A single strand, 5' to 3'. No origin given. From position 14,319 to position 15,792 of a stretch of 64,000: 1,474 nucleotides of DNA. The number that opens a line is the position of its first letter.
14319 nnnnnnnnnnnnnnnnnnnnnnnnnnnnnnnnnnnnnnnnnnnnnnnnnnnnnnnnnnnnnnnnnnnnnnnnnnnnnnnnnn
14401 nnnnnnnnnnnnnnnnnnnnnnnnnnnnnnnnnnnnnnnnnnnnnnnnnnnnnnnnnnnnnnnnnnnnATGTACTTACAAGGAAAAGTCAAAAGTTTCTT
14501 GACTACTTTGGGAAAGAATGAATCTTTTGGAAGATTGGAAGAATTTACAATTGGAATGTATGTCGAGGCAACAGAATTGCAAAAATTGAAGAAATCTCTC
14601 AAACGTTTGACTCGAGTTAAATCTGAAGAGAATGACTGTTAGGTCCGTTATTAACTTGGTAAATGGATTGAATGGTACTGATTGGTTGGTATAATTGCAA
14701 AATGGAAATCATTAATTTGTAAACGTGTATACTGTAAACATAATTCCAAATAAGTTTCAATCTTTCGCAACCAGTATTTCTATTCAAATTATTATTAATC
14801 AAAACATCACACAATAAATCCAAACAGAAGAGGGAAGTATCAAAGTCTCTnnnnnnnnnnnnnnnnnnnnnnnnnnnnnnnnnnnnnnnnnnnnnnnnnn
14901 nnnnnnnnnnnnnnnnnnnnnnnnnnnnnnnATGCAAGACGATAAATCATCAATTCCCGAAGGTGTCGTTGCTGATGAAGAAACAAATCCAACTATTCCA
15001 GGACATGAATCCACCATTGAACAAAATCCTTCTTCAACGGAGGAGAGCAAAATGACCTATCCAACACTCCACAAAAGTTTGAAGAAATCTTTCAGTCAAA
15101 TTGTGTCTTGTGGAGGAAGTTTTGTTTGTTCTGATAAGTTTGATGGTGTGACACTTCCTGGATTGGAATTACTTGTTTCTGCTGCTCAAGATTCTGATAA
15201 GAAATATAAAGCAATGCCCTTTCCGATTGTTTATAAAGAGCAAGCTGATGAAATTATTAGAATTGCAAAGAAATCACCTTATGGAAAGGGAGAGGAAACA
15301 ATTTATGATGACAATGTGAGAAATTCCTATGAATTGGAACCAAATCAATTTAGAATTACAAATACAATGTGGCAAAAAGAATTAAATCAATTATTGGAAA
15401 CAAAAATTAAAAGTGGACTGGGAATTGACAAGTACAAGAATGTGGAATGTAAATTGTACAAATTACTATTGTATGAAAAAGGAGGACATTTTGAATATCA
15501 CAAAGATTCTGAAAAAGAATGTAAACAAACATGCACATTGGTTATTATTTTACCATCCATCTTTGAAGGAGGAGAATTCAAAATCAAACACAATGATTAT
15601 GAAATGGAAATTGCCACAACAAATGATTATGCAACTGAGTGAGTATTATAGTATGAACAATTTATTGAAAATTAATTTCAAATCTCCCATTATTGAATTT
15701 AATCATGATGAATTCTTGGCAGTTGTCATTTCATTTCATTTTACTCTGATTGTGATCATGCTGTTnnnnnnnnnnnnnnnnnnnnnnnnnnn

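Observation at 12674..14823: GBF1-type ARF-GEF represented only by its C-terminal HDS region, in multiple frames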

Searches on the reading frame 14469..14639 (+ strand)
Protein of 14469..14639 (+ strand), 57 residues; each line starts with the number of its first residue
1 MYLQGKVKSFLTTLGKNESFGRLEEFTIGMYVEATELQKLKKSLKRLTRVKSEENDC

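Call 73: list_cluster_members(proteins=[window:14469-14639:+, window:14083-14334:-, window:13823-14077:-, window:14453-14602:-, window:14620-14823:-, window:14246-14371:+, window:13657-13788:+, window:13768-13938:-, window:12852-13832:-, window:14083-14247:-])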
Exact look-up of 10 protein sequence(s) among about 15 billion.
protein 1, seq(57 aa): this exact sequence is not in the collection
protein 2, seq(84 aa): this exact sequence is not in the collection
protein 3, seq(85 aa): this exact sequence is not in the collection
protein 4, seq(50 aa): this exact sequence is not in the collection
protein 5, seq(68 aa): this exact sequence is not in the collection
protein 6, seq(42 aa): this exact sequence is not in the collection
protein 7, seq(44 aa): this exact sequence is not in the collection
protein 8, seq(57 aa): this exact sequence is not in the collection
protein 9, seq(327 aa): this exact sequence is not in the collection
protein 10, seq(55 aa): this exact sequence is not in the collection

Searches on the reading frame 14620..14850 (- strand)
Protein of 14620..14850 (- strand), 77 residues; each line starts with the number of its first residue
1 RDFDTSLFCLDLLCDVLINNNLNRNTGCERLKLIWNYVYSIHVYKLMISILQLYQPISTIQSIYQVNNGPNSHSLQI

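Call 7: search_protein_families(library=pfam, proteins=[window:14620-14850:-], max_evalue=1)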
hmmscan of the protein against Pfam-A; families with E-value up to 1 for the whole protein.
window:14620-14850:- (77 aa): 1 family
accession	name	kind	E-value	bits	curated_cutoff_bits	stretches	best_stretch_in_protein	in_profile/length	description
PF07975.18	C1_4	-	0.025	15.3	28.9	1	6-29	33-54/55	TFIIH C1-like domain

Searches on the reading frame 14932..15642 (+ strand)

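Call 7: search_protein_families(library=pfam, proteins=[window:14932-15642:+], max_evalue=1)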
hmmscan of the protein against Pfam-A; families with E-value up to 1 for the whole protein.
window:14932-15642:+ (236 aa): 2 families
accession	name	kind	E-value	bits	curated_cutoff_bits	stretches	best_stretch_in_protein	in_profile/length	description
PF13640.12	2OG-FeII_Oxy_3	-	0.0034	18.8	27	1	177-223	2-55/98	2OG-Fe(II) oxygenase superfamily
PF11080.13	GhoS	-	0.03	14.8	21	1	123-167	37-81/94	Endoribonuclease GhoS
